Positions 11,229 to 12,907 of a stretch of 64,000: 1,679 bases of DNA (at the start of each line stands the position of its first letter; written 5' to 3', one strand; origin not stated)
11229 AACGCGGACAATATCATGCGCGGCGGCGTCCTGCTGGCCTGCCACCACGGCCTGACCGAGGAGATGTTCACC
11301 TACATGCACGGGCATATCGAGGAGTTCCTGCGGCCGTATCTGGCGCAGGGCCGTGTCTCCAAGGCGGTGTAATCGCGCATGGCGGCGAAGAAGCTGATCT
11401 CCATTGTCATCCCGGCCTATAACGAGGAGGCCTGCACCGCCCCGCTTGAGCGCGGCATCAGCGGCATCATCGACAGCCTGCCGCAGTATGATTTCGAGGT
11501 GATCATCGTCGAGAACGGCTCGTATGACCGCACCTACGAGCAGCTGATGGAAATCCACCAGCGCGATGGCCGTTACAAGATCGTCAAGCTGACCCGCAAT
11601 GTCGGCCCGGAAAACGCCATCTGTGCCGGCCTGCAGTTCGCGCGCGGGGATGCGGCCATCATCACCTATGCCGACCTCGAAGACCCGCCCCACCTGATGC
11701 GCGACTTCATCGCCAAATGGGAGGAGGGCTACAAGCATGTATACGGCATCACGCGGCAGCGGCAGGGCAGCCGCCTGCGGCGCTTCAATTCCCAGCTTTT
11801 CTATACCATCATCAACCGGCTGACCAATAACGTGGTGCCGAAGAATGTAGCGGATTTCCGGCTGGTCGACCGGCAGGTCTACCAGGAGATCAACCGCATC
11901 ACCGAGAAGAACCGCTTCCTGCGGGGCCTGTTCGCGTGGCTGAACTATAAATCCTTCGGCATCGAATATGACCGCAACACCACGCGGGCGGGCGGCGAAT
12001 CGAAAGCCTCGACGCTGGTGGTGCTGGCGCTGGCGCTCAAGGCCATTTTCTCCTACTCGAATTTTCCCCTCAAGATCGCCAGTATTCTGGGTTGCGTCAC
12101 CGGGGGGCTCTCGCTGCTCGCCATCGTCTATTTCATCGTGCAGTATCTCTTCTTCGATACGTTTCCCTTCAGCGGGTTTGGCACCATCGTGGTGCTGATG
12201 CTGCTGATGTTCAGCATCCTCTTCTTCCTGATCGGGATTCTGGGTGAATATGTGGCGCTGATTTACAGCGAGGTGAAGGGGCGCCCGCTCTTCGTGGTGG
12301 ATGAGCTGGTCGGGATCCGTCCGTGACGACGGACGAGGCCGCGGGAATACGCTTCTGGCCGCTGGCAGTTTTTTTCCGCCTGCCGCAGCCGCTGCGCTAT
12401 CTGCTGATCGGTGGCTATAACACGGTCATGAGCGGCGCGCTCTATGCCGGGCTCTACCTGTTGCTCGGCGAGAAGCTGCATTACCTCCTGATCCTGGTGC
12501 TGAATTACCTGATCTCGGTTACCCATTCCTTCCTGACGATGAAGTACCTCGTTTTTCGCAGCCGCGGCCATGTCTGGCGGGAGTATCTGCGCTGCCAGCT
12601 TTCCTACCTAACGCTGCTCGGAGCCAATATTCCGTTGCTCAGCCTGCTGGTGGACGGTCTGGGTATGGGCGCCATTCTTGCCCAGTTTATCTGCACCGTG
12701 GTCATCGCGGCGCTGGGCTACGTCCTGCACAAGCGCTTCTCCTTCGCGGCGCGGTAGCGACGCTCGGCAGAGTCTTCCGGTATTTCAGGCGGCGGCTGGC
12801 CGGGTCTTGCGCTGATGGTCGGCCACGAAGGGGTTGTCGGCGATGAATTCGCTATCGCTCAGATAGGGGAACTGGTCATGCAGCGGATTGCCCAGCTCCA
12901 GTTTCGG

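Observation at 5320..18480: tRNA-Arg-flanked ~13 kb island joining a Gtr/Arn-type periplasmic glycosylation module to a CDP-hexose tailoring pathway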

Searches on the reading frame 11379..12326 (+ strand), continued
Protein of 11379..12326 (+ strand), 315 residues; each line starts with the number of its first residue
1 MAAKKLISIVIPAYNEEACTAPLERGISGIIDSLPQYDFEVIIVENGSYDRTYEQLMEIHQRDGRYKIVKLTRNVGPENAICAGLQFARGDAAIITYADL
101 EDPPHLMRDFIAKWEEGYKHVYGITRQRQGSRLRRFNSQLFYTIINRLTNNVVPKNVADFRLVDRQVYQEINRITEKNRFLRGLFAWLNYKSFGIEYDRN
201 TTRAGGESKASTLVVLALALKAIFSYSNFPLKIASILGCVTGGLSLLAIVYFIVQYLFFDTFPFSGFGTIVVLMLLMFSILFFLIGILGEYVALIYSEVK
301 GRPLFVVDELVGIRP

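Call 52: search_solved_structures(query=window:11379-12326:+, max_evalue=0.00001, show_alignments=2)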
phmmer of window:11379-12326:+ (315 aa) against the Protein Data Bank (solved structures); distinct sequences matched with E-value up to 0.00001: 7.
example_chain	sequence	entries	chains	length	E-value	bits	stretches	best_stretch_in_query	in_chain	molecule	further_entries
5ekp_C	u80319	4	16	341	1.2e-66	228.3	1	7-313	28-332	Uncharacterized glycosyltransferase sll0501 | Glycosyltransferase sll0501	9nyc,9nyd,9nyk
9nye_A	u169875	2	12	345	1.3e-66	228.3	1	7-313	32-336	Glycosyltransferase sll0501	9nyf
5eke_A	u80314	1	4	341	1.6e-66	228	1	7-313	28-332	Uncharacterized glycosyltransferase sll0501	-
9hwj_A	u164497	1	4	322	2e-34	122.6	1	5-311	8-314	Undecaprenyl-phosphate 4-deoxy-4-formamido-L-arabinose transferase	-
9bhc_C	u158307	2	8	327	1.7e-31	112.9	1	4-311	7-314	Undecaprenyl-phosphate 4-deoxy-4-formamido-L-arabinose transferase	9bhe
8vxh_A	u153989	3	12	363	2.5e-31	112.4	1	4-311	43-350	Undecaprenyl-phosphate 4-deoxy-4-formamido-L-arabinose transferase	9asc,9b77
5mlz_A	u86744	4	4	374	8.6e-12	48.2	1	7-123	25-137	Dolichol monophosphate mannose synthase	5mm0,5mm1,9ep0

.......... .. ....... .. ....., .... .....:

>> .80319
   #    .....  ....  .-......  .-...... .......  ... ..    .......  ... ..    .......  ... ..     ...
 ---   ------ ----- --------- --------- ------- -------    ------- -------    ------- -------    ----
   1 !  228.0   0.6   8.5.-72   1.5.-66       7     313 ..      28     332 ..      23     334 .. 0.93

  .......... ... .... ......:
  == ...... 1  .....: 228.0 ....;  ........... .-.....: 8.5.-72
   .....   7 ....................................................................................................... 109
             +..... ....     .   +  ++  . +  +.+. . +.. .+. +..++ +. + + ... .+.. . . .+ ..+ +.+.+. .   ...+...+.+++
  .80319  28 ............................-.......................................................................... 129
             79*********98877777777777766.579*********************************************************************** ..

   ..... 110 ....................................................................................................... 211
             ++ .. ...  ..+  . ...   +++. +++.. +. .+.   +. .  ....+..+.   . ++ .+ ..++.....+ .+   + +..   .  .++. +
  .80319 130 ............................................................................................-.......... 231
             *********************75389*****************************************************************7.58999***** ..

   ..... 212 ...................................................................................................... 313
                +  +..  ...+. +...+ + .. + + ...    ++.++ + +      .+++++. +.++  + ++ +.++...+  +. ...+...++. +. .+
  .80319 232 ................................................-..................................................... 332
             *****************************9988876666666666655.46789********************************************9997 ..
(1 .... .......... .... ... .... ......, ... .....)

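Call 58: find_related_loci(query=A2, collection=metagenome_contigs, flank=10000)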
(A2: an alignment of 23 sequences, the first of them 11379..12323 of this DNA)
Query A2 (315 aa) in metagenome_contigs; peptide patterns used: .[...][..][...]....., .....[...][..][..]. (x = any residue, [..] = any of these).
600 stretches matched a pattern (row limit reached: there are more); 464 encode a relative of the query (tblastn E <= 1e-3); the best 80 are kept; 80 distinct loci.
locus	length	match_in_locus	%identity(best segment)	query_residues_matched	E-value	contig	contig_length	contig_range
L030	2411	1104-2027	49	4-312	6e-103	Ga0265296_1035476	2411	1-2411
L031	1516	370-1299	50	2-312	8e-103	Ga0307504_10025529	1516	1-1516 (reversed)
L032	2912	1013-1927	49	4-309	5e-95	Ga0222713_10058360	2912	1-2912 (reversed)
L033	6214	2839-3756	44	7-312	2e-78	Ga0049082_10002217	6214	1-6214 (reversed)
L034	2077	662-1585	37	6-315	7e-69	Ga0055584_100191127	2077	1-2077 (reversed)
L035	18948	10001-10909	36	12-314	9e-64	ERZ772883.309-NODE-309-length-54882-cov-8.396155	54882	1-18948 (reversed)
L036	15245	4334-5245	37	4-309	3e-63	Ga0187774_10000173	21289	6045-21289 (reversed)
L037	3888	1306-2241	38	3-309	2e-63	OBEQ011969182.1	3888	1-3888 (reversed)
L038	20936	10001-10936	36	6-313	2e-61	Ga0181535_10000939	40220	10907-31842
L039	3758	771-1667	36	7-308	4e-61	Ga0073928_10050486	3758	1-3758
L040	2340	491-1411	35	3-311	9e-62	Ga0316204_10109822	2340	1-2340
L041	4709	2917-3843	36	3-312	5e-60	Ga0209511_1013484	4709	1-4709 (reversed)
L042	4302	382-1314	37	4-315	4e-60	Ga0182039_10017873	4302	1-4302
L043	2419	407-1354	35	1-315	1e-60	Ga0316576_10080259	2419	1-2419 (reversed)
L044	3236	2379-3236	37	1-288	2e-59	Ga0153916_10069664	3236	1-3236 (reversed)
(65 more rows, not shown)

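Call 72: list_cluster_members(proteins=[P0007, P0015, P0020, P0033, P0059, P0060, P0102, P0107, P0118, P0080])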
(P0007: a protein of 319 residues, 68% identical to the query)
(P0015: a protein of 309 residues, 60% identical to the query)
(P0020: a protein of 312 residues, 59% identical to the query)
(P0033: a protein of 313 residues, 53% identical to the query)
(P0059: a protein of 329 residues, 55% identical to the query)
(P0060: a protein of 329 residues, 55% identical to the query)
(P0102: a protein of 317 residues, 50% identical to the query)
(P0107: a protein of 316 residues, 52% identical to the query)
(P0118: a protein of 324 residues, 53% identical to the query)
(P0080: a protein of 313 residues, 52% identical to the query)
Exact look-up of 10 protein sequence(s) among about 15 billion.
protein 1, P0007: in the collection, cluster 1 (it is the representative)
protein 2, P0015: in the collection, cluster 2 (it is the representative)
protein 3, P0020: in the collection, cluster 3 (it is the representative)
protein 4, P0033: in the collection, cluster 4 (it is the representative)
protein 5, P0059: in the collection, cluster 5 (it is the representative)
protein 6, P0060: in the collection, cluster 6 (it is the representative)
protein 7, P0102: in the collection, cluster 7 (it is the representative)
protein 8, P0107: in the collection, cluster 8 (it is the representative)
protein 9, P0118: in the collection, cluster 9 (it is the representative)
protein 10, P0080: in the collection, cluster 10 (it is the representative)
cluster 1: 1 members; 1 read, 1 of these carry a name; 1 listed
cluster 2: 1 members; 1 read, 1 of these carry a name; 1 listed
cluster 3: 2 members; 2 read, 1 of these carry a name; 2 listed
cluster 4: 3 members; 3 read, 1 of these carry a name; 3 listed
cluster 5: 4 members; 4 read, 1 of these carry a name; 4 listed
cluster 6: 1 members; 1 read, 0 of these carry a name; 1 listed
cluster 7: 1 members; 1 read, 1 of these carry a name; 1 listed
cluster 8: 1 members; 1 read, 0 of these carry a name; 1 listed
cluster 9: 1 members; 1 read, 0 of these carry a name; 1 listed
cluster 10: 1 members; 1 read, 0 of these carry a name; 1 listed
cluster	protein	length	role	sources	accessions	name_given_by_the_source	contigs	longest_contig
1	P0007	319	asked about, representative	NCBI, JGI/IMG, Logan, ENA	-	glycosyltransferase involved in cell wall biosynthesis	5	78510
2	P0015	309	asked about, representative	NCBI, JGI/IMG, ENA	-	dolichol-phosphate mannosyltransferase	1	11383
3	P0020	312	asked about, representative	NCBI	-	-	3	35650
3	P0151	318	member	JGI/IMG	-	glycosyltransferase involved in cell wall biosynthesis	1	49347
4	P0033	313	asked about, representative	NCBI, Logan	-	-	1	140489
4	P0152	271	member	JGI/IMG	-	dolichol-phosphate mannosyltransferase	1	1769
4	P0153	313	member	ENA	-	-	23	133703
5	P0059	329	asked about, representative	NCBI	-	-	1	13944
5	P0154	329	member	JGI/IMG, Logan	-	glycosyltransferase involved in cell wall biosynthesis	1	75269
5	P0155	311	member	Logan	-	-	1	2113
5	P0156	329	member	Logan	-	-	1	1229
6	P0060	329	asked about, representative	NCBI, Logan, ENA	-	-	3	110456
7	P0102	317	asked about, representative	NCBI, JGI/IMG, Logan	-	glycosyltransferase involved in cell wall biosynthesis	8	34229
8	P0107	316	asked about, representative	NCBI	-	-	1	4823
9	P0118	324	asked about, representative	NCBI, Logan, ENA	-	-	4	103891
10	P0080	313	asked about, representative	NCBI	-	-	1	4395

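Call 79: find_related_loci(query=A2, collection=viral_contigs, flank=10000)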
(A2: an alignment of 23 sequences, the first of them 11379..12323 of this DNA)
Query A2 (315 aa) in viral_contigs; peptide patterns used: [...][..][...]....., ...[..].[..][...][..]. (x = any residue, [..] = any of these).
66 stretches matched a pattern; 28 encode a relative of the query (tblastn E <= 1e-3); 28 distinct loci.
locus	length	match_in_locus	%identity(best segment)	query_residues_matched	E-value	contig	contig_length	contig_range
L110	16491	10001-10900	31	7-309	4e-35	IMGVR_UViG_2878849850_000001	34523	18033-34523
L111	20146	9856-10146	38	4-101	8e-10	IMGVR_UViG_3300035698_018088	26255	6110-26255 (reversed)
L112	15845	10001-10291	33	6-99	5e-9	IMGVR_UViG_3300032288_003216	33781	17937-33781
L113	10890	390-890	28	1-154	2e-8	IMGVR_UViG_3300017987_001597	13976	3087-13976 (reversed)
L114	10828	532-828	32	4-99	2e-8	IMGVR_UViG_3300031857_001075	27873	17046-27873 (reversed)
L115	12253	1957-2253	32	4-99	2e-8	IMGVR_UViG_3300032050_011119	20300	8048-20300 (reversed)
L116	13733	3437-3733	33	4-99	2e-8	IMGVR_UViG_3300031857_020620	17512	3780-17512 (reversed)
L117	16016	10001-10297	33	4-99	2e-8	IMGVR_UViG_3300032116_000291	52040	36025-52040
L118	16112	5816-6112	32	4-99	2e-8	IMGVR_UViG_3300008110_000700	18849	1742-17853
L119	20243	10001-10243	33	1-88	3e-7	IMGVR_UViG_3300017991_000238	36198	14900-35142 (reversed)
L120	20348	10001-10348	32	7-111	5e-7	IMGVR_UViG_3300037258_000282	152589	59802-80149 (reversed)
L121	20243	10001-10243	32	1-88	1e-6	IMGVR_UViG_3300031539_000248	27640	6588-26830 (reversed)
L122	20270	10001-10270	32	6-96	1e-6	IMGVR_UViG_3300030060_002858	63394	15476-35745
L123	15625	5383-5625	32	1-88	1e-6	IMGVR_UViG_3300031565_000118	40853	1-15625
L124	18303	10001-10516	29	7-171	2e-6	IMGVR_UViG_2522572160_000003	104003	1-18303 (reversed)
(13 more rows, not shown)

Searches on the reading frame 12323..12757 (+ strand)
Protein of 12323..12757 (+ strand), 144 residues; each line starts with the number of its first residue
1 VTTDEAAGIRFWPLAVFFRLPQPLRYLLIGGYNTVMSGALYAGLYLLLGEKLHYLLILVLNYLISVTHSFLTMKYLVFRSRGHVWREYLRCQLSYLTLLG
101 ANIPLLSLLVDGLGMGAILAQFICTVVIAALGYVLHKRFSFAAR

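Call 5: search_protein_families(library=pfam, proteins=[window:12323-12757:+], max_evalue=0.01)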
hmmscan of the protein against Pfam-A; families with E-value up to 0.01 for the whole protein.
window:12323-12757:+ (144 aa): 1 family
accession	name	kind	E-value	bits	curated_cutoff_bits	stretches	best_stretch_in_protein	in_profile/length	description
PF04138.20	GtrA_DPMS_TM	-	4e-18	66.2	26.1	1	25-141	1-117/117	GtrA/DPMS, transmembrane domain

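Call 6: search_protein_families(library=ncbifam, proteins=[window:12323-12757:+], max_evalue=0.01)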
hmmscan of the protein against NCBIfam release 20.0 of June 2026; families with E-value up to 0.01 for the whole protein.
window:12323-12757:+ (144 aa): 0 families

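Call 77: search_protein_families(library=ncbifam, proteins=[window:12323-12757:+], max_evalue=0.001)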
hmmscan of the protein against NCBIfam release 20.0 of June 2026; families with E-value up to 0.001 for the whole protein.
window:12323-12757:+ (144 aa): 0 families
